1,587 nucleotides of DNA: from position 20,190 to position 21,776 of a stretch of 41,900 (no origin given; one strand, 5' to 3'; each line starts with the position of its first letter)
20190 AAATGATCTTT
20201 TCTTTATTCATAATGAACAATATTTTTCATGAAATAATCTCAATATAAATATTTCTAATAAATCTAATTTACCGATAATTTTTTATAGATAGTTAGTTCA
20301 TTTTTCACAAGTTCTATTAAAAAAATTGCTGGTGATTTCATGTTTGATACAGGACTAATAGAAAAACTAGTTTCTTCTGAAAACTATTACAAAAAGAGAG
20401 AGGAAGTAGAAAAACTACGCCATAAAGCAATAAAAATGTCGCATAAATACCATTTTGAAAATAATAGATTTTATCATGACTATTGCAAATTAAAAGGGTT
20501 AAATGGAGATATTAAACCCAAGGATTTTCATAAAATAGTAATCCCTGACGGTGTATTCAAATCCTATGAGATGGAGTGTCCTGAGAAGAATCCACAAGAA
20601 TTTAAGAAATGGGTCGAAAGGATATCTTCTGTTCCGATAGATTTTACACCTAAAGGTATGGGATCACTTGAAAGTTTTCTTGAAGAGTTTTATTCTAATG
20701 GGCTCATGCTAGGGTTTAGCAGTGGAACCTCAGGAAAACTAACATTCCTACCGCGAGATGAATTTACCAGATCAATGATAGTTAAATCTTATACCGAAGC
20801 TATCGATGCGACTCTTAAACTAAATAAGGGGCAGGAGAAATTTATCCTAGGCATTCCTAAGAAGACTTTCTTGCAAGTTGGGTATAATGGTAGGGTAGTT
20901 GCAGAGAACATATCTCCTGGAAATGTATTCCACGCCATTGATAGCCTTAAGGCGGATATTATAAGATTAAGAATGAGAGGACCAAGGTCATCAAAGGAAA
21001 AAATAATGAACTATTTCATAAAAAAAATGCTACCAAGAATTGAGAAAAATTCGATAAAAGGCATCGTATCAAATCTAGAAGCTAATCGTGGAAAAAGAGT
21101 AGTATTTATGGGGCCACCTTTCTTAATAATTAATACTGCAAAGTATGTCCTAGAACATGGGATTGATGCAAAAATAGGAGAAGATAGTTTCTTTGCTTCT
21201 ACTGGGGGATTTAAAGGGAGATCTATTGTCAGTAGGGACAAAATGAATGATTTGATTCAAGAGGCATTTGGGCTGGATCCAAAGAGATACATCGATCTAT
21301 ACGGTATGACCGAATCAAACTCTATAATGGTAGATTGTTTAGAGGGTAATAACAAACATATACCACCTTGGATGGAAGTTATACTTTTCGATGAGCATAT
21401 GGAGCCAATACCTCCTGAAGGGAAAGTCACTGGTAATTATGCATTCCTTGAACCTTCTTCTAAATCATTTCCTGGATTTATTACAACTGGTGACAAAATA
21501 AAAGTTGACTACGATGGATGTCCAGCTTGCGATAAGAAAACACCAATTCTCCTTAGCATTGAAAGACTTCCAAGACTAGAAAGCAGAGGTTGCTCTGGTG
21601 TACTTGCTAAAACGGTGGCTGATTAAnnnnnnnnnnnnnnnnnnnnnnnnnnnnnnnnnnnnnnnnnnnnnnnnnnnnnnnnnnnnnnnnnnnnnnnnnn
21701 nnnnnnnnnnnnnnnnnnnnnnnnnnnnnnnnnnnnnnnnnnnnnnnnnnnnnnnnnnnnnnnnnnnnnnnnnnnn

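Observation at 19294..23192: LuxE-like / LuxC-like carboxylate activation-reduction pair in an archaeon, divergently paired with a MenA/UbiA-like prenyltransferase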

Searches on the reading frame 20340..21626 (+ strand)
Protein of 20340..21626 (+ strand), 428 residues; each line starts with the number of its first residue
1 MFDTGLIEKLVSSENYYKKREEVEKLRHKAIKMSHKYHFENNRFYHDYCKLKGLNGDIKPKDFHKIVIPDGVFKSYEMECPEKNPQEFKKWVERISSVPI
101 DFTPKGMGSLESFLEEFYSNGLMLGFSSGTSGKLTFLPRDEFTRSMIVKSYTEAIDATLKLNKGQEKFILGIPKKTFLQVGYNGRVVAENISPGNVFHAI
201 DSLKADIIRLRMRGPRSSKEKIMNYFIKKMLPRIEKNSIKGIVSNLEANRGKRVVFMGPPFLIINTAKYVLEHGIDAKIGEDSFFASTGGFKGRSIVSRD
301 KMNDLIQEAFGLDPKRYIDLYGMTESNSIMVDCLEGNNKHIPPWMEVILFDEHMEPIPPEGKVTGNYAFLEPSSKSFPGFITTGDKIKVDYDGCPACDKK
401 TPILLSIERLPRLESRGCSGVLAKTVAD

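Call 3: search_protein_families(library=pfam, proteins=[window:20340-21626:+], max_evalue=0.1)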
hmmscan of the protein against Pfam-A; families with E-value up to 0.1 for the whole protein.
window:20340-21626:+ (428 aa): 1 family
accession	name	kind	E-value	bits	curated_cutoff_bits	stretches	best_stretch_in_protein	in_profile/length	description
PF04443.18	LuxE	-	2.1e-19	70.1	24.9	2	242-425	197-389/391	Acyl-protein synthetase, LuxE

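Call 4: search_protein_families(library=ncbifam, proteins=[window:20340-21626:+], max_evalue=0.1)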
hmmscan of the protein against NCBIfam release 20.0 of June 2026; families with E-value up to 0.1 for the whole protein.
window:20340-21626:+ (428 aa): 1 family
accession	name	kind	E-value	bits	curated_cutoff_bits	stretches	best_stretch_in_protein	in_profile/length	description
NF052244.1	LCFA_lig_LuxE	equivalog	5.9e-23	81.4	550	2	249-424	189-364/367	long-chain-fatty-acid--protein ligase LuxE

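Call 10: search_solved_structures(query=window:20340-21626:+, max_evalue=1, show_alignments=2)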
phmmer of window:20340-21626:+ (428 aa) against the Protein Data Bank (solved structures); distinct sequences matched with E-value up to 1: 1.
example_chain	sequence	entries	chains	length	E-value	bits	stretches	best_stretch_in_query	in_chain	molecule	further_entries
7xc6_E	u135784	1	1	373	1.1e-22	83.9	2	248-420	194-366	LuxE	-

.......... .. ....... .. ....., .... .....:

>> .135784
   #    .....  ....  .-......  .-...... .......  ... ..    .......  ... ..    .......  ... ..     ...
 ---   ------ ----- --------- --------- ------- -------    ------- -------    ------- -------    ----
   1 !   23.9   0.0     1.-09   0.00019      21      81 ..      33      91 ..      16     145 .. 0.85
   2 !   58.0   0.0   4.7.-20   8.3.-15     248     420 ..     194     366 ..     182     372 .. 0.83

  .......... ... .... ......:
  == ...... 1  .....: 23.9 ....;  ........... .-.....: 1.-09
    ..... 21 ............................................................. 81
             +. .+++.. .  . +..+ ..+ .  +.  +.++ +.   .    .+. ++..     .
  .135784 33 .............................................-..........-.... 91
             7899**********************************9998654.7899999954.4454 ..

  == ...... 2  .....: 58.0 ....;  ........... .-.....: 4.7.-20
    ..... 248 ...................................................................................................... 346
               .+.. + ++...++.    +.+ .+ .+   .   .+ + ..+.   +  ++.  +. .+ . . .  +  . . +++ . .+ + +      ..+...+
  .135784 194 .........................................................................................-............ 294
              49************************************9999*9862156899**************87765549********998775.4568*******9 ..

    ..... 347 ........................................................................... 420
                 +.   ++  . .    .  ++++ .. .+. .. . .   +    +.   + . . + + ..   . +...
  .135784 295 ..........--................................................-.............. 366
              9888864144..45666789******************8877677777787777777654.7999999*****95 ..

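Call 34: find_homologous_proteins(query=window:20340-21626:+)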
Query window:20340-21626:+ (428 aa): 35 proteins with E <= 0.001 among 4164 candidates.
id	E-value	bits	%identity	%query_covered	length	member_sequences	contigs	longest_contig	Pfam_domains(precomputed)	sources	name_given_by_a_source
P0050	3.3e-290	980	100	100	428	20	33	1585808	PF04443.18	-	-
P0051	5.6e-264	894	89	100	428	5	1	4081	PF04443.18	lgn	-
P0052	9.8e-256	867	86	100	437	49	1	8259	PF04443.18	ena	-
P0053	7.2e-242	821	81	100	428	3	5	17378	PF04443.18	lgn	-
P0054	3.2e-198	677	66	100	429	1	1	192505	PF04443.18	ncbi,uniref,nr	ncbi:hypothetical protein CUJ83_09705 [Methanocella sp. CWC-04]|uniref:Acyl-protein synthetase LuxE 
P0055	1.1e-191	656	65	100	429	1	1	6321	PF04443.18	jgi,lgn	jgi:hypothetical protein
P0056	3.3e-188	644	64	100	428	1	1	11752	PF04443.18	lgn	-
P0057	1.5e-186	639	62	100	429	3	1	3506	PF04443.18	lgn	-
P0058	2.4e-184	631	62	100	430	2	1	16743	PF04443.18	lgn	-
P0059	1.5e-183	629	61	100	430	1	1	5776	PF04443.18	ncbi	-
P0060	1.5e-172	593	60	100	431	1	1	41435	PF04443.18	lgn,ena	-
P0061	3.4e-170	585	58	100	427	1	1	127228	PF04443.18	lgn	-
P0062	7.0e-169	581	59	99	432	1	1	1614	PF04443.18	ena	-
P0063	3.7e-165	568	56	99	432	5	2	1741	PF04443.18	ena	-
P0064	4.7e-160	551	55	99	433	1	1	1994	PF04443.18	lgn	-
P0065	9.4e-150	517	53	98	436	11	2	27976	PF04443.18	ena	-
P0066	3.7e-145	502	52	98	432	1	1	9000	PF04443.18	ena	-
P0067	3.2e-144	499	51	99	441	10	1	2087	PF04443.18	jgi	-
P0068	3.3e-142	493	50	98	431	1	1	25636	PF04443.18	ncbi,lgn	ncbi:MAG: hypothetical protein ACP6IP_06360 [Candidatus Njordarchaeia archaeon]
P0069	6.0e-141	488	49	98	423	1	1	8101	PF04443.18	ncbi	-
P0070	1.1e-140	488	50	98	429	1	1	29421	PF04443.18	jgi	-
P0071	7.0e-140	485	49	100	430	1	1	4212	PF04443.18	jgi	jgi:hypothetical protein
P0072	1.6e-139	484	49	100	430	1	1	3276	PF04443.18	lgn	-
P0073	8.3e-139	481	49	100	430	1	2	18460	PF04443.18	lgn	-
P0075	2.4e-45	174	31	93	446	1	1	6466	PF04443.18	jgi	jgi:long-chain-fatty-acid---luciferin-component ligase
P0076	4.1e-10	57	33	31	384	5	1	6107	PF04443.18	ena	-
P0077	7.2e-10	57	32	31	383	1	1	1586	PF04443.18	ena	-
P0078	9.0e-10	56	31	39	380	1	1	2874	PF04443.18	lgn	-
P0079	1.4e-9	56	32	31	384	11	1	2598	PF04443.18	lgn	-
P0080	1.9e-9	55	32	31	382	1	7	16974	PF04443.18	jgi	jgi:phenylacetate-coenzyme A ligase PaaK-like adenylate-forming protein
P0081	2.4e-9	55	32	31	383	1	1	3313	PF04443.18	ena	-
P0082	4.7e-8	51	32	31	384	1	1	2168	PF04443.18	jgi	jgi:hypothetical protein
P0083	1.4e-6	46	31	31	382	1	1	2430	PF04443.18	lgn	-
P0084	5.3e-4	37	31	39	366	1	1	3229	PF04443.18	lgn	-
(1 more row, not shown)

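Call 36: find_encoding_contigs(protein=P0075, flank=8000, max_places=2)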
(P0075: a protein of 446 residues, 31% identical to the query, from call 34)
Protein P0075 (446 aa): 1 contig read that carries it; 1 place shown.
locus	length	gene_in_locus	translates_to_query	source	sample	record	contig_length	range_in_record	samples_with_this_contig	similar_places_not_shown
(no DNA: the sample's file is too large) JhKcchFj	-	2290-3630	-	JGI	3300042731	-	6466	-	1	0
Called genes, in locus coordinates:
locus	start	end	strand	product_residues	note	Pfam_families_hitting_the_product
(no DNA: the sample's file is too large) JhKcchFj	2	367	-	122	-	?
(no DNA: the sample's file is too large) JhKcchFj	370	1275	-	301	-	PF01479:S4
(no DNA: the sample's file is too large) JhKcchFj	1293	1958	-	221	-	PF00416:Ribosomal_S13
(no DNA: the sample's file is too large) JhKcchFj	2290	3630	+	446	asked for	PF04443:LuxE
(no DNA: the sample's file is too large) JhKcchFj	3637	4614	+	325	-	PF01841:Transglut_core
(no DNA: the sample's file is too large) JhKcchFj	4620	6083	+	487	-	PF01566:Nramp (faint)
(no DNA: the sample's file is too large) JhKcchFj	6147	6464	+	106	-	?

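Call 37: find_encoding_contigs(protein=P0080, flank=8000, max_places=2)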
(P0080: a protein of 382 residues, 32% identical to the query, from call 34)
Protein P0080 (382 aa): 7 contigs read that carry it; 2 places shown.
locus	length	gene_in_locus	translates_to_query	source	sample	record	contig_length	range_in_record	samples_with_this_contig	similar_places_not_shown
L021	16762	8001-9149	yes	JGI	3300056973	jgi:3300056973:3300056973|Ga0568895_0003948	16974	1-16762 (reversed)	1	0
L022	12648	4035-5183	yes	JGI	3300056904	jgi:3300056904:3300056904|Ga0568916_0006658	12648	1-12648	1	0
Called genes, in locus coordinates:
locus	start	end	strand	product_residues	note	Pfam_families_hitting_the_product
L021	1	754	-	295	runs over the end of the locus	PF01609:DDE_Tnp_1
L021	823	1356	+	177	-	PF05050:Methyltransf_21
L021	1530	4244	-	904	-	PF02368:Big_2 (faint), PF07679:I-set (faint)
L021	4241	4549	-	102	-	-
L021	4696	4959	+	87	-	-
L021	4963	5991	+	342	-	PF13527:Acetyltransf_9 (weak)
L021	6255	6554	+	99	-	PF00550:PP-binding (weak)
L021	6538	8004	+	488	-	PF00501:AMP-binding, PF13193:AMP-binding_C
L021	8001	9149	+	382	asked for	PF04443:LuxE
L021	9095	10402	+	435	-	PF05893:LuxC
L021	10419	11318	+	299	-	PF05175:MTS (weak), PF13489:Methyltransf_23, PF06325:PrmA (weak), PF13847:Methyltransf_31, PF08241:Methyltransf_11 (weak), PF08242:Methyltransf_12, PF13649:Methyltransf_25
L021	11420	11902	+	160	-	PF07977:FabA, PF22818:ApeI-like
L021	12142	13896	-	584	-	PF24793:GINT1_N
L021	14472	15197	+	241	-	PF22624:AASDHPPT_N, PF01648:ACPS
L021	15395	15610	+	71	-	-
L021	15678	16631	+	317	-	PF13641:Glyco_tranf_2_3 (faint), PF00535:Glycos_transf_2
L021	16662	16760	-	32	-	?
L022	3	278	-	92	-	?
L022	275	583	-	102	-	-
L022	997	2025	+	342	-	PF13527:Acetyltransf_9 (weak)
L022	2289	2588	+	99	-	PF00550:PP-binding (weak)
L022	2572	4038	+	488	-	PF00501:AMP-binding, PF13193:AMP-binding_C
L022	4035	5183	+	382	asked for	PF04443:LuxE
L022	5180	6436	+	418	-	PF05893:LuxC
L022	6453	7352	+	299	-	PF05175:MTS (weak), PF13489:Methyltransf_23, PF06325:PrmA (weak), PF13847:Methyltransf_31, PF08241:Methyltransf_11 (weak), PF08242:Methyltransf_12, PF13649:Methyltransf_25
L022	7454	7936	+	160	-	PF07977:FabA, PF22818:ApeI-like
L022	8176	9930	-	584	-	PF24793:GINT1_N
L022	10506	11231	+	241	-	PF22624:AASDHPPT_N, PF01648:ACPS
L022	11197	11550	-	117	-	-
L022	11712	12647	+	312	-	?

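Call 56: predict_structure(alignment_id=A2)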
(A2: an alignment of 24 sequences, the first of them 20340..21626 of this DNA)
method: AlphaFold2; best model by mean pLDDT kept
length: 428 residues; sequences in the alignment: 24
mean_pLDDT: 88.0   pTM: 0.89
mean pLDDT of the five models: 88.0, 87.3, 86.2, 85.9, 85.0
residues with pLDDT >= 90: 276; 70-90: 115; 50-70: 14; < 50: 23
segments of 3 or more residues with pLDDT < 50: 290-295, 413-428
pLDDT, mean of each block of 10 residues (from residue 1): 96 96 97 98 96 96 93 76 92 94 87 94 78 80 96 93 92 89 92 95 86 81 89 91 97 91 92 96 81 56 93 88 80 90 96 92 95 95 90 92 86 45 44
secondary structure, 60 per line:
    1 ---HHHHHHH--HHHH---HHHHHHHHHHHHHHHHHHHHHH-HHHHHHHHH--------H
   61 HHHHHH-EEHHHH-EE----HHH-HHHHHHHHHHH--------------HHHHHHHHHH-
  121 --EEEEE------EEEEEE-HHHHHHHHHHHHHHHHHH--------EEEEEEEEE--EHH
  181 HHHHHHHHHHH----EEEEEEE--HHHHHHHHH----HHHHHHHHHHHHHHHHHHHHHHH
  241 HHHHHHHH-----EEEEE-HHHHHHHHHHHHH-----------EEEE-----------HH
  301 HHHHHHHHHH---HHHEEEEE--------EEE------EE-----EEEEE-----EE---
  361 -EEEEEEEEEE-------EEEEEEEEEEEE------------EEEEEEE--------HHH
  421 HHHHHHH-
elements in order: H4-10 H13-16 H20-41 H43-51 H60-66 H70-73 H85-95 H110-119 E123-127 E134-139 H141-158 E167-175 H179-191 E196-202 H205-213 H218-248 E254-258 H260-272 E284-287 H299-310 E317-321 E330-332 E346-350 E362-371 E379-390 E403-409 H418-427

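Call 60: fold_search(model_id=the predicted structure, library=pdb)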
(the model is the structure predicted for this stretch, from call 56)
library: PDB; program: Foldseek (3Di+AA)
matches with E <= 10: 620; with E <= 0.001: 125
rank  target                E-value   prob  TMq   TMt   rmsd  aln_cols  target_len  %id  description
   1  2y27_A                9.0e-12  1.00  0.60  0.60   4.6       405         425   14  crystal structure of PaaK1 in complex with ATP from Burkholderia cenocepacia (released 2011-05-04)
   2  4r1m_D                1.7e-11  1.00  0.58  0.58   5.6       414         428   15  Crystal structure of a Putative Acyl-CoA ligase (BT_0428) from Bacteroides thetaiotaomicron VPI-5482 at 2.48 A resolut (released 2014-08-27)
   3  2y27_B                2.3e-11  1.00  0.60  0.60   4.6       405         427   14  crystal structure of PaaK1 in complex with ATP from Burkholderia cenocepacia (released 2011-05-04)
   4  4r1m_A                2.4e-11  1.00  0.59  0.58   5.7       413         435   15  Crystal structure of a Putative Acyl-CoA ligase (BT_0428) from Bacteroides thetaiotaomicron VPI-5482 at 2.48 A resolut (released 2014-08-27)
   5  2y4o_B                3.3e-11  1.00  0.59  0.58   5.9       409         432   13  Crystal Structure of PaaK2 in complex with phenylacetyl adenylate (released 2011-03-09)
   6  4r1m_C                3.7e-11  1.00  0.55  0.54   8.5       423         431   15  Crystal structure of a Putative Acyl-CoA ligase (BT_0428) from Bacteroides thetaiotaomicron VPI-5482 at 2.48 A resolut (released 2014-08-27)
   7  4rvo_B                5.1e-11  1.00  0.55  0.55   6.3       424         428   15  Crystal structure of a Putative Acyl-CoA ligase (BT_0428) from Bacteroides thetaiotaomicron VPI-5482 at 2.41 A resolut (released 2014-12-31)
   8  2y4o_A                5.3e-11  1.00  0.59  0.58   5.4       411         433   15  Crystal Structure of PaaK2 in complex with phenylacetyl adenylate (released 2011-03-09)
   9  4r1m_B                5.6e-11  1.00  0.55  0.55   9.1       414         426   15  Crystal structure of a Putative Acyl-CoA ligase (BT_0428) from Bacteroides thetaiotaomicron VPI-5482 at 2.48 A resolut (released 2014-08-27)
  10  4r1l_C                6.0e-11  1.00  0.53  0.52   8.6       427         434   15  Crystal structure of a Putative Acyl-CoA ligase (BT_0428) from Bacteroides thetaiotaomicron VPI-5482 at 2.42 A resolut (released 2014-08-27)
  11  4rvo_D                6.6e-11  1.00  0.55  0.55   6.2       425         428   15  Crystal structure of a Putative Acyl-CoA ligase (BT_0428) from Bacteroides thetaiotaomicron VPI-5482 at 2.41 A resolut (released 2014-12-31)
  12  4r1l_A                8.7e-11  1.00  0.54  0.54   8.5       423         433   15  Crystal structure of a Putative Acyl-CoA ligase (BT_0428) from Bacteroides thetaiotaomicron VPI-5482 at 2.42 A resolut (released 2014-08-27)
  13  9s45_C                1.1e-10  1.00  0.53  0.56   6.6       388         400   16  ClxA from Clostridium cavendishii in complex with 3-amino,4-hydroxybenzoic acid and its adenylate (released 2026-03-18)
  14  2y4n_B                1.3e-10  1.00  0.59  0.60   4.7       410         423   14  PaaK1 in complex with phenylacetyl adenylate (released 2011-03-01)
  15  9s45_D                1.3e-10  1.00  0.53  0.57   5.4       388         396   15  ClxA from Clostridium cavendishii in complex with 3-amino,4-hydroxybenzoic acid and its adenylate (released 2026-03-18)
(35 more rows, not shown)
